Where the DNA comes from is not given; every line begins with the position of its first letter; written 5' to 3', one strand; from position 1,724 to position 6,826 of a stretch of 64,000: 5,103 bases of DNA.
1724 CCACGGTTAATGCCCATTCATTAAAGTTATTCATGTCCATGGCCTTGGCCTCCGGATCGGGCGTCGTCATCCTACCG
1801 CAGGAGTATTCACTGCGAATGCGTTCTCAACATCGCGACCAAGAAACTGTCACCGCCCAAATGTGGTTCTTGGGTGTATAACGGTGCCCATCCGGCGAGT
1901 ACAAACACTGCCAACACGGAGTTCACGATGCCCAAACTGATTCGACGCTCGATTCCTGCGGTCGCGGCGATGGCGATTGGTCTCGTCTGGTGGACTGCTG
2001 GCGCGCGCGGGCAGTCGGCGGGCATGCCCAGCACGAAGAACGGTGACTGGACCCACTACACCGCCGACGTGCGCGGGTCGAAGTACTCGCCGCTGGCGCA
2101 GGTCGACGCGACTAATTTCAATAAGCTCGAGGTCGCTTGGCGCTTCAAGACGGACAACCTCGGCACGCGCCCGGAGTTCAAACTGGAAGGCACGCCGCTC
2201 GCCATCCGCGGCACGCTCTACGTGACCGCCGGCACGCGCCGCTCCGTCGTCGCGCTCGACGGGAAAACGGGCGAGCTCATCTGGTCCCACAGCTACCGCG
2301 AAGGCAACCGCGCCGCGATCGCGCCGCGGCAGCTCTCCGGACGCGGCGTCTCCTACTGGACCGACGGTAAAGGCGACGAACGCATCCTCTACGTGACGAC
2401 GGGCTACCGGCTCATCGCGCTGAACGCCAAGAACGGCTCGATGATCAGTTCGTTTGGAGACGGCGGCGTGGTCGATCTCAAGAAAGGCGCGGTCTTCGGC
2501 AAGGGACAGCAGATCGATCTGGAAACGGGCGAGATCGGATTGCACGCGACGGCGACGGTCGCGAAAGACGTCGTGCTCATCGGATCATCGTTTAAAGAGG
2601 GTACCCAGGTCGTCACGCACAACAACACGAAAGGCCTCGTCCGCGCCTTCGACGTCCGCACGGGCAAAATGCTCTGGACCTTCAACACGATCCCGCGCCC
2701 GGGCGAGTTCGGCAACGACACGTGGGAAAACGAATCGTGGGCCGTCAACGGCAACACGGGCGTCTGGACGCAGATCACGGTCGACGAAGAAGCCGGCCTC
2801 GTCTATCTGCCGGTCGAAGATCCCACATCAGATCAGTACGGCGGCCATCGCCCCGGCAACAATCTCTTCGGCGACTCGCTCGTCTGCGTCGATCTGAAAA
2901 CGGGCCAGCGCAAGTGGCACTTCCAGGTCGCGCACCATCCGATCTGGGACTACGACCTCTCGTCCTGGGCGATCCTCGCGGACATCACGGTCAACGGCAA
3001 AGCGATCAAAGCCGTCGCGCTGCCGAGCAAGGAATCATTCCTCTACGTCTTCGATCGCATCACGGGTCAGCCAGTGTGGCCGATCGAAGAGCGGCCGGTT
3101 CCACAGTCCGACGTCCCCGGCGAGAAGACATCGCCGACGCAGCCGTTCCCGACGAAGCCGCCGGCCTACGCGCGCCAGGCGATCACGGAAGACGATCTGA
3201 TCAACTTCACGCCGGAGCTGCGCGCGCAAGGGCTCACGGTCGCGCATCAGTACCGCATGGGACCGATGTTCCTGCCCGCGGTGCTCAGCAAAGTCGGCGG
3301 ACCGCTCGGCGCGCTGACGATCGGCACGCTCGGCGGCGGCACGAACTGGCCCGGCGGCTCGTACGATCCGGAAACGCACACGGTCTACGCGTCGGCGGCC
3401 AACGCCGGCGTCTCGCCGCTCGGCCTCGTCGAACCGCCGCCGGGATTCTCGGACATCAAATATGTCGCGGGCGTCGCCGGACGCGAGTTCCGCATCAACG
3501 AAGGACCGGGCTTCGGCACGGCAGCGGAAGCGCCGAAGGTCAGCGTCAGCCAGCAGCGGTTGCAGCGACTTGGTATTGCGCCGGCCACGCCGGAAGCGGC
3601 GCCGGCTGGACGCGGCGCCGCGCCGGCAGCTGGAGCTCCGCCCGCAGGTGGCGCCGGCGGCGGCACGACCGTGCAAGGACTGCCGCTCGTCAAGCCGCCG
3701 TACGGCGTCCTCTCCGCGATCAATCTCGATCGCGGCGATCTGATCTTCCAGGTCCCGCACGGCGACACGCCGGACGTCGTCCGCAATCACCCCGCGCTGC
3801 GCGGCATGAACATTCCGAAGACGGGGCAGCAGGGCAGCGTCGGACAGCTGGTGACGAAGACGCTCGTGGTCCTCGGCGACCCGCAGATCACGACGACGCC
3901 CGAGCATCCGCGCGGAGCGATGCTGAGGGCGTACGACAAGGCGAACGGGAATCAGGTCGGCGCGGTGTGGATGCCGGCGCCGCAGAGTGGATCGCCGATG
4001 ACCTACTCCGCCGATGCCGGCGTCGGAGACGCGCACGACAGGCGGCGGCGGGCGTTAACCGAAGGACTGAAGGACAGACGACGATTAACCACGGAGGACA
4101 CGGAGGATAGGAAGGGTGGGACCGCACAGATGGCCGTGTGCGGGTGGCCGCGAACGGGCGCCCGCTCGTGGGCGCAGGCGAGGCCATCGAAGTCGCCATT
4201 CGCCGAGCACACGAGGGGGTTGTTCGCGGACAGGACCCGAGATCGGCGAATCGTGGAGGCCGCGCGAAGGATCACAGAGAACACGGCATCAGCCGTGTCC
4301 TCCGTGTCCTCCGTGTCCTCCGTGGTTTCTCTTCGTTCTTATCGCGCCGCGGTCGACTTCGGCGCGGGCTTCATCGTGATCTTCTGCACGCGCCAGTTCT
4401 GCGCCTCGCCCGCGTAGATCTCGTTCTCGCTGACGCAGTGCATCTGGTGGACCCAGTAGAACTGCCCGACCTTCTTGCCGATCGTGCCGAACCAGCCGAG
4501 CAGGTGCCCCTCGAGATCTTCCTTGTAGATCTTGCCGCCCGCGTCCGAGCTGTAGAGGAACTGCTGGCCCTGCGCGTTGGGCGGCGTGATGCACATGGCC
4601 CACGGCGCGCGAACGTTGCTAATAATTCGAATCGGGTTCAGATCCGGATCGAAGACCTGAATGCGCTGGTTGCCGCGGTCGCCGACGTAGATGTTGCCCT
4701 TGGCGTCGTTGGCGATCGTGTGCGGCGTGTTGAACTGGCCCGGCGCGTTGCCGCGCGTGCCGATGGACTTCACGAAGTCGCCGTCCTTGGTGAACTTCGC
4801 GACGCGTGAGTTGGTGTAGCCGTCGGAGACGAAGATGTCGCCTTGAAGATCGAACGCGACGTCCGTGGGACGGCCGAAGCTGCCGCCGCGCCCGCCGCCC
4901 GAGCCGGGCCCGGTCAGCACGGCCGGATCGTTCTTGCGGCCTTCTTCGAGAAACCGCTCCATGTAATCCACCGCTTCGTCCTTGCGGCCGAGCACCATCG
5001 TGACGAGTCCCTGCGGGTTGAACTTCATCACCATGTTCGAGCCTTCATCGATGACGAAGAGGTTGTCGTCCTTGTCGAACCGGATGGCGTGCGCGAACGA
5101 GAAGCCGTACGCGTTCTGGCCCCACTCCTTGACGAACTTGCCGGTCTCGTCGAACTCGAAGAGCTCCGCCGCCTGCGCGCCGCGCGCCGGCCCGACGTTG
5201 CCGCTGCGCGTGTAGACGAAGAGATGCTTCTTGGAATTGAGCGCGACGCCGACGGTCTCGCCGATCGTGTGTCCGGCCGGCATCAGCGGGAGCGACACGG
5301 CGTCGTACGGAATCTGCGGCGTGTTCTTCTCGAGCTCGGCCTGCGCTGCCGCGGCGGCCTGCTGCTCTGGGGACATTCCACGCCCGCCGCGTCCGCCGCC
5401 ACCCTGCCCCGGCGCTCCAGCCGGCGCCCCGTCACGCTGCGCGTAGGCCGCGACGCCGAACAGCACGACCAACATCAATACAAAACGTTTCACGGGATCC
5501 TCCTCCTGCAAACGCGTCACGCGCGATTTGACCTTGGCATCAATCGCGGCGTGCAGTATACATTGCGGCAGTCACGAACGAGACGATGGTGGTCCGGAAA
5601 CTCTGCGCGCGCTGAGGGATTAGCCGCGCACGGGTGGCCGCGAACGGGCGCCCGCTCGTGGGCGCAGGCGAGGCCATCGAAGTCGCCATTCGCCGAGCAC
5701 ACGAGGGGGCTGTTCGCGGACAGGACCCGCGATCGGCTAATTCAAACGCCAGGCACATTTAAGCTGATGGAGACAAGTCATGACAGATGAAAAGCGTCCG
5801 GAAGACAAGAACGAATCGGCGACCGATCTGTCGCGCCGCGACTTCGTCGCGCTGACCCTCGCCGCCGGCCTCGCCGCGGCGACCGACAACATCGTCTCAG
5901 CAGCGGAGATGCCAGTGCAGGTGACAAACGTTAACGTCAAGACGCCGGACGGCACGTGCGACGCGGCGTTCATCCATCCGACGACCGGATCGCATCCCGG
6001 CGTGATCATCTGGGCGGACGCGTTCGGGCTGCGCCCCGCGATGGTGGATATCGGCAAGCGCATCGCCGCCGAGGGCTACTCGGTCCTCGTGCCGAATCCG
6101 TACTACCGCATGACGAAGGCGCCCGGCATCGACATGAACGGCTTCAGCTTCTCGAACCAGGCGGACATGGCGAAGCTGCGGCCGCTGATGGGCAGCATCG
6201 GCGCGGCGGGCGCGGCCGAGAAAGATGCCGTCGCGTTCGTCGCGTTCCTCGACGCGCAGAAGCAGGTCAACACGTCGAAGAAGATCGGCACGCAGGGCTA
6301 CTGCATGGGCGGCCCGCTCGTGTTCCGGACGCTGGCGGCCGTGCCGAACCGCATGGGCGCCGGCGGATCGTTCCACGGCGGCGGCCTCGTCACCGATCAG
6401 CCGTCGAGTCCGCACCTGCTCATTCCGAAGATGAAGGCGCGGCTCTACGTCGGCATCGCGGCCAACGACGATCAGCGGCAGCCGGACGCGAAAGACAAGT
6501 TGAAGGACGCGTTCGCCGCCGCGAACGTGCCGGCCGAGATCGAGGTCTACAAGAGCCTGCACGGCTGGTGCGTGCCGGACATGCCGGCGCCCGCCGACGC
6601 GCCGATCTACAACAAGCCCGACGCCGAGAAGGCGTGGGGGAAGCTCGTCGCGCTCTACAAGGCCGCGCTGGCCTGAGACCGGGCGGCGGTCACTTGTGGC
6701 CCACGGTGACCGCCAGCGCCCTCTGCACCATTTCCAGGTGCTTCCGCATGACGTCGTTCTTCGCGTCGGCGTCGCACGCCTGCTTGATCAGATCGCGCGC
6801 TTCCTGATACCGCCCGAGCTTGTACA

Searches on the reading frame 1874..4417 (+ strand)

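Call 12: search_protein_families(library=pfam, proteins=[window:1874-4417:+], max_evalue=0.001)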
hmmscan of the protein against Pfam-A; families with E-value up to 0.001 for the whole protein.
window:1874-4417:+ (847 aa): 2 families
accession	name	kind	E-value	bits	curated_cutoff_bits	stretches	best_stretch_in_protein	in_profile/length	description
PF01011.28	PQQ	-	1.6e-164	549.4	26.7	2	59-511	1-438/595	Glucose/ethanol/alcohol dehydrogenase, beta-propeller domain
PF13360.13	PQQ_2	-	3.4e-10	40.4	27.6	1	86-348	14-231/233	Outer membrane protein assembly factor BamB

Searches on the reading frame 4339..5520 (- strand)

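Call 12: search_protein_families(library=pfam, proteins=[window:4339-5520:-], max_evalue=0.001)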
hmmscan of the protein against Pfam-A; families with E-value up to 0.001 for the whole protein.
window:4339-5520:- (393 aa): 2 families
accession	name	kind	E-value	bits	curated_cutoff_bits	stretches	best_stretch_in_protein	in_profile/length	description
PF01436.27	NHL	-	2.1e-16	59.5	20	2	263-290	1-28/28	NHL repeat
PF17170.10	DUF5128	-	3.5e-10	40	22.9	1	226-307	53-132/321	6-bladed beta-propeller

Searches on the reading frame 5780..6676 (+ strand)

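Call 12: search_protein_families(library=pfam, proteins=[window:5780-6676:+], max_evalue=0.001)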
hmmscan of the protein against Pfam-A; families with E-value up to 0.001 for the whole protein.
window:5780-6676:+ (298 aa): 1 family
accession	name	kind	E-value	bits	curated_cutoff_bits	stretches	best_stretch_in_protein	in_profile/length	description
PF01738.24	DLH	-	9.9e-32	110.7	21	1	62-295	3-215/217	Dienelactone hydrolase family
